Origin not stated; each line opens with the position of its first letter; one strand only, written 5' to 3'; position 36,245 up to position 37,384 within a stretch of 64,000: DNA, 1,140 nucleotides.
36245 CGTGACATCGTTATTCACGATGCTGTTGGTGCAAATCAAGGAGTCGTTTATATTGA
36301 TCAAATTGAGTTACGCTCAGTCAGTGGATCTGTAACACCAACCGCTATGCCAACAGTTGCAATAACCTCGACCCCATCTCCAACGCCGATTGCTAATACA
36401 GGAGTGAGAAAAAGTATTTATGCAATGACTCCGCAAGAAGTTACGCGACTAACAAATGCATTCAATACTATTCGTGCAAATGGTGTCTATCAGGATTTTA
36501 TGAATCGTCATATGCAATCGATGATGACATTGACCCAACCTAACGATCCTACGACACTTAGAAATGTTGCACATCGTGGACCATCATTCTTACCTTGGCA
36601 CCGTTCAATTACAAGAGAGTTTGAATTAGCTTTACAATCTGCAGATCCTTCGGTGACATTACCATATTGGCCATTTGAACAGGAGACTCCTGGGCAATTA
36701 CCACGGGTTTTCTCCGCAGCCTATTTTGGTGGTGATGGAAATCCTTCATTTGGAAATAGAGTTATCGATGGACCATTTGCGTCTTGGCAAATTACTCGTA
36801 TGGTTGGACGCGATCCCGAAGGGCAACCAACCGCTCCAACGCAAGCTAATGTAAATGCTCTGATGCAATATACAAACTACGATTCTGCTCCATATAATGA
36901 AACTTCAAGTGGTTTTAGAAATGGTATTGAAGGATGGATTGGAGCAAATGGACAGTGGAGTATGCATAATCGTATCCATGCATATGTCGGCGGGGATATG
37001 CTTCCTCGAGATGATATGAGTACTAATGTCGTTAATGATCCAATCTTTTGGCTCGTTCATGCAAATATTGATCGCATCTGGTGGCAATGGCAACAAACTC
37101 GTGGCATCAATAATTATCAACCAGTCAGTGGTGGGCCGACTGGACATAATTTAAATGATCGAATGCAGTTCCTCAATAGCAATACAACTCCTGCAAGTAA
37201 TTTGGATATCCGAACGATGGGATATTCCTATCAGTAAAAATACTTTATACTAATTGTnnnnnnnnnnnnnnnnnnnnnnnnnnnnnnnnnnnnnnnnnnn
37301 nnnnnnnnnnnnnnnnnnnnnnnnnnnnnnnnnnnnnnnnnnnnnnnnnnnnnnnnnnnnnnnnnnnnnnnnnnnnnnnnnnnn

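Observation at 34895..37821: Unusually large secreted tyrosinase with an accessory module and a cotranscribed membrane-anchored partner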

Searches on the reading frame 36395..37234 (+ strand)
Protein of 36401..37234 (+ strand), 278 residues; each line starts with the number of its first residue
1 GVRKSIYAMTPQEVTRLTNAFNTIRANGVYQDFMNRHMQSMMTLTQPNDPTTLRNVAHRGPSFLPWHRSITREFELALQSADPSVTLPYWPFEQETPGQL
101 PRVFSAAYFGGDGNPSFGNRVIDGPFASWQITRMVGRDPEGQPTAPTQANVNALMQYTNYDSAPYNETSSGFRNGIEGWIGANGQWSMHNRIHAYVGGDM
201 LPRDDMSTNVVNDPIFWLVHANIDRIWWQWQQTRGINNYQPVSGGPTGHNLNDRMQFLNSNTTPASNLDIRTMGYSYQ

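Call 29: search_solved_structures(query=window:36401-37234:+, max_evalue=1e-40, show_alignments=5)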
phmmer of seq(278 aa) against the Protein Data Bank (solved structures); distinct sequences matched with E-value up to 1e-40: 22.
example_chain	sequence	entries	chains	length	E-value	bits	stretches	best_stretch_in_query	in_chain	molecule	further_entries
6r83_1a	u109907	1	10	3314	5.4e-79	268.6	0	3-234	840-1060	Hemocyanin subunit 1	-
3j32_A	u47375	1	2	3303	6.3e-73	248.7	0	2-244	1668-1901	Hemocyanin isoform 1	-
8trz_A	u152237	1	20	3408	2.4e-68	233.7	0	3-235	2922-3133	Hemocyanin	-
4yd9_A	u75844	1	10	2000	9.4e-51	175.9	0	3-234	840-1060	hemocyanin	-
6j2u_B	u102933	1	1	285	8.2e-49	169.6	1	2-272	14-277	Tyrosinase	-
1wx2_A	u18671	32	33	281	2.1e-47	165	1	2-269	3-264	tyrosinase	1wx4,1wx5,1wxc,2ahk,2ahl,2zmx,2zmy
8hpi_A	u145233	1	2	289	1e-46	162.7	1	2-277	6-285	Tyrosinase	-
7ciy_A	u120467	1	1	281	1.2e-46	162.4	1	2-269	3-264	Tyrosinase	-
5z0m_A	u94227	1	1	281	3.4e-46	161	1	2-269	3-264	Tyrosinase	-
4p6r_A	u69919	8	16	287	1.8e-45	158.6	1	2-277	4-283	Tyrosinase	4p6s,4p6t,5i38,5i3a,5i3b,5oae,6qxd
6ei4_A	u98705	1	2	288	1.8e-45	158.6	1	2-277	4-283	Tyrosinase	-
4hd7_A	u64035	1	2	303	1.9e-45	158.5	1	2-277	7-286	Tyrosinase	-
9h2o_A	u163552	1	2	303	2.1e-45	158.4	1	2-277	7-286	Tyrosinase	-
3nm8_A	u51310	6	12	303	2.1e-45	158.4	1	2-277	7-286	Tyrosinase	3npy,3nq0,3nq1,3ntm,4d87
4hd4_A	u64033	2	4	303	2.1e-45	158.4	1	2-277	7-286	Tyrosinase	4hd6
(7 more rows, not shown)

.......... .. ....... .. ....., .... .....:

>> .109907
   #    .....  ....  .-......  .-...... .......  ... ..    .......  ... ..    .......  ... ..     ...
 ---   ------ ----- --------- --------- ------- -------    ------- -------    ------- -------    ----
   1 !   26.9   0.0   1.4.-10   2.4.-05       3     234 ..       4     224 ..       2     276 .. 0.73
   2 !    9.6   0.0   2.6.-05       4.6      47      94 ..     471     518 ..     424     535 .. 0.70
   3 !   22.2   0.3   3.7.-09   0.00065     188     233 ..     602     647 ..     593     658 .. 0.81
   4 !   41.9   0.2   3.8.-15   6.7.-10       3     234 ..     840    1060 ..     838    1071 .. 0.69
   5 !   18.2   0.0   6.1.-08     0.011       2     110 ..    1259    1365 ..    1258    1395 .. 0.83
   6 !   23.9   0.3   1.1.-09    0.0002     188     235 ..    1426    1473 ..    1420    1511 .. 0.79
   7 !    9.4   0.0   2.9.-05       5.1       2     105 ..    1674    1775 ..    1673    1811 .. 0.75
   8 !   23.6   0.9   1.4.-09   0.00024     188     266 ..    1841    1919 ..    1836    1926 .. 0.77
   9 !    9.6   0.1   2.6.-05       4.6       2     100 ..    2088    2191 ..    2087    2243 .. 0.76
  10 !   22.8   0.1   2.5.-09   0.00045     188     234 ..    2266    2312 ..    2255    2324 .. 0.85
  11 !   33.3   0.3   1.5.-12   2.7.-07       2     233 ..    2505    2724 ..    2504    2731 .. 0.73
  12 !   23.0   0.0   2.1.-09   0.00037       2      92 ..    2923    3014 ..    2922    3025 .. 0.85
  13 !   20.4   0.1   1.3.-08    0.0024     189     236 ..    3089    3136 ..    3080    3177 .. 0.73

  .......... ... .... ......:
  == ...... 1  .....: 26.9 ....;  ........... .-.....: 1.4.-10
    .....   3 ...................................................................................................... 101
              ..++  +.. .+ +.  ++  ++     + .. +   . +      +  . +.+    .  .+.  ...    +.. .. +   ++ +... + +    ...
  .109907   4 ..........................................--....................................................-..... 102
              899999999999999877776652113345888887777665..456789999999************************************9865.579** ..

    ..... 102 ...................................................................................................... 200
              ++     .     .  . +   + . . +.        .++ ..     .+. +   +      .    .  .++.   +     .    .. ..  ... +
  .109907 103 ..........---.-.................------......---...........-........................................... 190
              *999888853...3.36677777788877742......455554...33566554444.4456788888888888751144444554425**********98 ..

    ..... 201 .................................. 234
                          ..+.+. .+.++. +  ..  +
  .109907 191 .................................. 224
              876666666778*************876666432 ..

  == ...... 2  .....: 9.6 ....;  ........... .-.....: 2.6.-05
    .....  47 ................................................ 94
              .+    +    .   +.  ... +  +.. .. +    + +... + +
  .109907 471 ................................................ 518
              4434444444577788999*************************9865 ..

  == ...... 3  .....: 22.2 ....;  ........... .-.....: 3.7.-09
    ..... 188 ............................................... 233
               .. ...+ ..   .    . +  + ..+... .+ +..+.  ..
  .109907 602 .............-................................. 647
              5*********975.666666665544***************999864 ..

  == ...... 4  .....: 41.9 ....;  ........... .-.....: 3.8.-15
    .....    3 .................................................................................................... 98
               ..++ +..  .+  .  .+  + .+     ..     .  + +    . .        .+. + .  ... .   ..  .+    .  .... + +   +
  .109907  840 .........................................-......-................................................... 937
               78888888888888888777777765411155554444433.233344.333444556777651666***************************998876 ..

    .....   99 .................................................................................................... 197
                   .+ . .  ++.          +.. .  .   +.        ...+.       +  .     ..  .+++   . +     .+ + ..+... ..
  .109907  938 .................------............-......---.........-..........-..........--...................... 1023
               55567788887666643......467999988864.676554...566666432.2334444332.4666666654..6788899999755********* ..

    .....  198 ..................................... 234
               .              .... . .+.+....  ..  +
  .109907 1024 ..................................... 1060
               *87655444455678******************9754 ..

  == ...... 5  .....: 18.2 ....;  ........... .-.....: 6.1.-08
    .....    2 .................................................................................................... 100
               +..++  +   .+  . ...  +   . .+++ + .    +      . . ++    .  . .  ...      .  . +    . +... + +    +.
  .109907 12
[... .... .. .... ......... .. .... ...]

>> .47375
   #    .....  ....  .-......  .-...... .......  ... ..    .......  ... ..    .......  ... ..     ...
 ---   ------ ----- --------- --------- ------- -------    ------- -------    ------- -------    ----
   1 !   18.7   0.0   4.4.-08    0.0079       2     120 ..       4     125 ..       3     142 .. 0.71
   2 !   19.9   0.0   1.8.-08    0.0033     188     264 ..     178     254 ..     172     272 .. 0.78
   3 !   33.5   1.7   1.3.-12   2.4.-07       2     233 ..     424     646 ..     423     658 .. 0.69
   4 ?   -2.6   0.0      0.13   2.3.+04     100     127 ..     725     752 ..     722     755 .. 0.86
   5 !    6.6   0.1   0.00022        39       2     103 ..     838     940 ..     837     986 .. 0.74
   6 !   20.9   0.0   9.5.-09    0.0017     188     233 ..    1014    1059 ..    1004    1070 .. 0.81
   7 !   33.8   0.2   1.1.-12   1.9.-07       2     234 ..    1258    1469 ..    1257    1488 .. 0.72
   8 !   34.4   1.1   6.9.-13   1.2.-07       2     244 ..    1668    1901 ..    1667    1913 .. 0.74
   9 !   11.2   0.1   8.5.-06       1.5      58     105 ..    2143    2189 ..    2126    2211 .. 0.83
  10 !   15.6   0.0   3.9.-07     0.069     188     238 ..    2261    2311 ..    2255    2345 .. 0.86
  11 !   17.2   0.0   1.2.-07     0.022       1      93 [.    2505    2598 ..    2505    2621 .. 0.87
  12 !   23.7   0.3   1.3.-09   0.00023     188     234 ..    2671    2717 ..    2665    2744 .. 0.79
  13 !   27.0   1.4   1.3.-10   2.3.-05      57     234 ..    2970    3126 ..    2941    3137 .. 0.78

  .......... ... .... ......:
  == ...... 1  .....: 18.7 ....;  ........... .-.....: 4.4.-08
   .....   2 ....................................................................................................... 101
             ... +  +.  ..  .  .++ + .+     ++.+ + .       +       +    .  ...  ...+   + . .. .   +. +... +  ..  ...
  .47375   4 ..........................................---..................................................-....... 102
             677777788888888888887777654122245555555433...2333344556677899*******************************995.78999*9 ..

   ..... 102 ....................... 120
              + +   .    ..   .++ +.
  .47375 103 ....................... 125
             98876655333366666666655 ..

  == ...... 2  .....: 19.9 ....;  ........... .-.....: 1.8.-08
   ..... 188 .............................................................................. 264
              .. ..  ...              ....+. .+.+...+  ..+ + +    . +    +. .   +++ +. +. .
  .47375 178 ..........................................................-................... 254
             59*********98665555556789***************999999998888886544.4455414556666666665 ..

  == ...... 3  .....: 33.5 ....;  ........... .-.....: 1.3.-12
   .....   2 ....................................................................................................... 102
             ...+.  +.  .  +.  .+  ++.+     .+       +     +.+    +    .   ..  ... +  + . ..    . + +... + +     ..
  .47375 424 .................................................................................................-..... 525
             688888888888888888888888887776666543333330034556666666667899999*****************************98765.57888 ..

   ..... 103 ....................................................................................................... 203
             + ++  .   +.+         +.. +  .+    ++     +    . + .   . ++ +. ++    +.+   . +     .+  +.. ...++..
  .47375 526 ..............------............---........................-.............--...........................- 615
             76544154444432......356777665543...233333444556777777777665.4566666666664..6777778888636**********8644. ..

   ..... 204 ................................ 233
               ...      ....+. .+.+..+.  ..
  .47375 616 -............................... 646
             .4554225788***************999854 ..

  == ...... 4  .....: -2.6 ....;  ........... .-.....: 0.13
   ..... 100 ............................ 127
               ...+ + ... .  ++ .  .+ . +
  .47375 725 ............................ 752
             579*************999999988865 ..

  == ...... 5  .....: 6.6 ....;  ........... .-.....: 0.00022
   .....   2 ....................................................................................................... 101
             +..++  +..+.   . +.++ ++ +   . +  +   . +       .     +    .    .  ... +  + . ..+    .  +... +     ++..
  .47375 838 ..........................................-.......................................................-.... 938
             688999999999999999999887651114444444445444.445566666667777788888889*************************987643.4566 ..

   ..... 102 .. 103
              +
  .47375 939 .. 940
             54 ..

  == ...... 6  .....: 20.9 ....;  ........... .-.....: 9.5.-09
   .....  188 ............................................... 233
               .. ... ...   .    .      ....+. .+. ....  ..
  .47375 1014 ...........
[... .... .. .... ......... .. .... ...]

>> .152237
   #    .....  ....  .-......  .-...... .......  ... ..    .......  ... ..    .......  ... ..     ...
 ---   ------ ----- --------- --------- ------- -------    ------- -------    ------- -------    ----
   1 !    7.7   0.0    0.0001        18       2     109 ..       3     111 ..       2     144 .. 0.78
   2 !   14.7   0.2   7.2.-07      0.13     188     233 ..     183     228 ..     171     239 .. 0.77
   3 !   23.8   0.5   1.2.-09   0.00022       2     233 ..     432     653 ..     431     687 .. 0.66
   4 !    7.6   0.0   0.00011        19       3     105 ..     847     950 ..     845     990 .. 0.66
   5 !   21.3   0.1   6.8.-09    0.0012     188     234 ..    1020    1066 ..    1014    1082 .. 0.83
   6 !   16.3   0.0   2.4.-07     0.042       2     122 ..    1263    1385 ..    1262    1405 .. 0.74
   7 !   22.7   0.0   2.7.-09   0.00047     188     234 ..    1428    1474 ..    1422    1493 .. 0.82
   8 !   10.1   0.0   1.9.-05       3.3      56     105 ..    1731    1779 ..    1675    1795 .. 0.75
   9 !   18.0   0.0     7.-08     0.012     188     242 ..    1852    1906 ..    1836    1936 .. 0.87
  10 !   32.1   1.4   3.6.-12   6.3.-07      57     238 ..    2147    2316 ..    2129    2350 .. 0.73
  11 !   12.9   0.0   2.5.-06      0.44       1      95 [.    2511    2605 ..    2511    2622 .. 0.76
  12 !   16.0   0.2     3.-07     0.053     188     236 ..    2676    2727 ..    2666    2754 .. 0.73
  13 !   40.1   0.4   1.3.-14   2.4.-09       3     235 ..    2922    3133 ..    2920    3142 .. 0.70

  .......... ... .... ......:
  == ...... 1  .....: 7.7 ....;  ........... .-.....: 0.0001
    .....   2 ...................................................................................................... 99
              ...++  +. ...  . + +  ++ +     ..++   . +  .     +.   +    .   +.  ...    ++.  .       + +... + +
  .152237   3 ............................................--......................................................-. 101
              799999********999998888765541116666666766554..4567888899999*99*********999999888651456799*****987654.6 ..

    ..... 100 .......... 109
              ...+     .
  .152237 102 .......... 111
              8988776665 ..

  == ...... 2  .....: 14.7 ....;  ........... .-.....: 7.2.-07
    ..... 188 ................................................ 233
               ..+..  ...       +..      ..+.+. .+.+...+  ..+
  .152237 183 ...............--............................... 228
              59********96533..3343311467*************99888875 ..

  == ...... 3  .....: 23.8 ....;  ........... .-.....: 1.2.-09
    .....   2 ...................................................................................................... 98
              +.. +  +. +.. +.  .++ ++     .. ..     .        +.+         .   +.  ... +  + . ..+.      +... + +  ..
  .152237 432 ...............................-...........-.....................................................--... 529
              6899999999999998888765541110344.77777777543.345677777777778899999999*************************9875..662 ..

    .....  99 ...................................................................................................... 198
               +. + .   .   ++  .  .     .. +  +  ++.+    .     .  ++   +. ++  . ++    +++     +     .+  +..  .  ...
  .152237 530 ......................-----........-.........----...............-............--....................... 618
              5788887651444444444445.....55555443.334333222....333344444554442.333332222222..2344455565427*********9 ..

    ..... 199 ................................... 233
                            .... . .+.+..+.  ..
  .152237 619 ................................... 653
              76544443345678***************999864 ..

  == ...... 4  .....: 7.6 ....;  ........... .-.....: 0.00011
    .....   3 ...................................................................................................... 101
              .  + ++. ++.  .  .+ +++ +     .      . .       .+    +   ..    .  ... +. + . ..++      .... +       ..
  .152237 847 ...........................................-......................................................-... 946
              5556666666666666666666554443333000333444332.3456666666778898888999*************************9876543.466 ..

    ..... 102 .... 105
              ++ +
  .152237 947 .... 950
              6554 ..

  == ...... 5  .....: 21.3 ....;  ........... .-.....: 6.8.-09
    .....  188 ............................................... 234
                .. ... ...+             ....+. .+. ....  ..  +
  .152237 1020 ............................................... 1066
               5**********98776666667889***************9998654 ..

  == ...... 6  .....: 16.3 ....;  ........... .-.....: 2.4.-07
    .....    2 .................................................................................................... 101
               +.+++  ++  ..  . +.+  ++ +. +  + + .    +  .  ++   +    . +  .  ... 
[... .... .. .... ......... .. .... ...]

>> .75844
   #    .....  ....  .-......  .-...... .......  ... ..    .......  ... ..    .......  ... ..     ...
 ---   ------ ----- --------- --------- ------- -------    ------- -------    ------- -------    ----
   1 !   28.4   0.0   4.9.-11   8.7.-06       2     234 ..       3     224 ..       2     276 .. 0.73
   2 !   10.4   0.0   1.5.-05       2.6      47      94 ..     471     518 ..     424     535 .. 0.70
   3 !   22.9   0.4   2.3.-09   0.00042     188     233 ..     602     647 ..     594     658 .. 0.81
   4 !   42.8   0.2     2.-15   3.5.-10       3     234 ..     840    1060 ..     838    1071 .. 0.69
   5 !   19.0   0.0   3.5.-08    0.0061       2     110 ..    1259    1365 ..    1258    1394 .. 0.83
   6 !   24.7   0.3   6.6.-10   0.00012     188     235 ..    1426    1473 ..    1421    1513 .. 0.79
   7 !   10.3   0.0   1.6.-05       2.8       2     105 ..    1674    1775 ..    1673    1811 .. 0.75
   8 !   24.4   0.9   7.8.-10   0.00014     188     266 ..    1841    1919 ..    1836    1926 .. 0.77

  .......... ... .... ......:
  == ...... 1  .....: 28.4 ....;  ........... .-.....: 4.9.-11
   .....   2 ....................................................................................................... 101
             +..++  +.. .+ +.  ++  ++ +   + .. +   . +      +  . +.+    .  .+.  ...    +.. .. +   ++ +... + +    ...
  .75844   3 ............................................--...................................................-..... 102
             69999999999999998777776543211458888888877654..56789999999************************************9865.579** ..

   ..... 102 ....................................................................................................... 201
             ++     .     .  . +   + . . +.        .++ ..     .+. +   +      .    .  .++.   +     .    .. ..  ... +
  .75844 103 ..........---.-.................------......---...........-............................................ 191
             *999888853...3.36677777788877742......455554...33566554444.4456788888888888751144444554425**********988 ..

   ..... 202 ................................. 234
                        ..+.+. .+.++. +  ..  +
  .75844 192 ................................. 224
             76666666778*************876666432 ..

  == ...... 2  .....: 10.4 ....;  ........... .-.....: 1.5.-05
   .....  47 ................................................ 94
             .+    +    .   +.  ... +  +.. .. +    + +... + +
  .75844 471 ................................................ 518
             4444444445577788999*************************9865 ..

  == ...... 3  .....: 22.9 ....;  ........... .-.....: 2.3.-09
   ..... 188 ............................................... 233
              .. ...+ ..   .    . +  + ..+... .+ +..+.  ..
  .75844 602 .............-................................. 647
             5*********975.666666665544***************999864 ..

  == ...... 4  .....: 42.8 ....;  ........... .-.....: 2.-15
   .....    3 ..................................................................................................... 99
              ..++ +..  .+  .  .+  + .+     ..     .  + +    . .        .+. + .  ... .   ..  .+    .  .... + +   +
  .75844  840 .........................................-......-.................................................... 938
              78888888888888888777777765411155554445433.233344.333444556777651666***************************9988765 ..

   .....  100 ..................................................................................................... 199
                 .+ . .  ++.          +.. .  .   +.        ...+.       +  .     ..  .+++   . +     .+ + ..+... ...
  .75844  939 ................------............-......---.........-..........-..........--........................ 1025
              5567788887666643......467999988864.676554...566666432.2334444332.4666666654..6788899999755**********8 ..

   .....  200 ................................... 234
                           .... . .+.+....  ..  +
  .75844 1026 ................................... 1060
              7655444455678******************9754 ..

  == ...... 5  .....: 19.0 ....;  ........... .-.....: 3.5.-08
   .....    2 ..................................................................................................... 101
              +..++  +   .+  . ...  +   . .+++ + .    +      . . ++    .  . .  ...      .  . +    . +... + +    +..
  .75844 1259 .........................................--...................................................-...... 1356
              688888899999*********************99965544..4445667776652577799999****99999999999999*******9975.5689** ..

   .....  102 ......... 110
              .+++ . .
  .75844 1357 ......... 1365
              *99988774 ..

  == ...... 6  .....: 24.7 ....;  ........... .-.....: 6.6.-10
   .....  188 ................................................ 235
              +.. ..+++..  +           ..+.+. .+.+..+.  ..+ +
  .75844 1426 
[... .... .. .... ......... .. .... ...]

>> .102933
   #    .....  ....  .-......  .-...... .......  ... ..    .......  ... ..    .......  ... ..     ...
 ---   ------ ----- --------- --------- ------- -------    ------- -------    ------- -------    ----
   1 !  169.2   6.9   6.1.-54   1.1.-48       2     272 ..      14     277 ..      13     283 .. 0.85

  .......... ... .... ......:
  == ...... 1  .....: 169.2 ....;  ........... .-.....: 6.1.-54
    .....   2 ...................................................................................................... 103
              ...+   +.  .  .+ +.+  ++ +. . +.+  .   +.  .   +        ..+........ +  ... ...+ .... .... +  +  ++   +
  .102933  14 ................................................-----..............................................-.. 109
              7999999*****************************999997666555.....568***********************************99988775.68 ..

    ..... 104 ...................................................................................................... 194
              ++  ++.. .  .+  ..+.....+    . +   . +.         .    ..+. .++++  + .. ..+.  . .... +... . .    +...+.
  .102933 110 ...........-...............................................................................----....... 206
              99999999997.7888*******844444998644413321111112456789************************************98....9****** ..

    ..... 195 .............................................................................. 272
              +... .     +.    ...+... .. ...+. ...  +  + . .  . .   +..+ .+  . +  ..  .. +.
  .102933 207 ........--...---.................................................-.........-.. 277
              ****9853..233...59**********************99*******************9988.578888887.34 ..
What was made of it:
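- On Tyrosinase / type-3 copper protein (Pfam PF00264): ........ (E679) and HN (N692) align with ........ and HN of the Streptomyces enzyme (call 29).
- Closest known: Bacillus megaterium tyrosinase. Same: The catalytic domain is similar over its full length (E 2e-45, query residues 2-277 of the 278-aa domain, call 29).
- The best single-domain PDB matches are bona fide tyrosinases (call 29).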
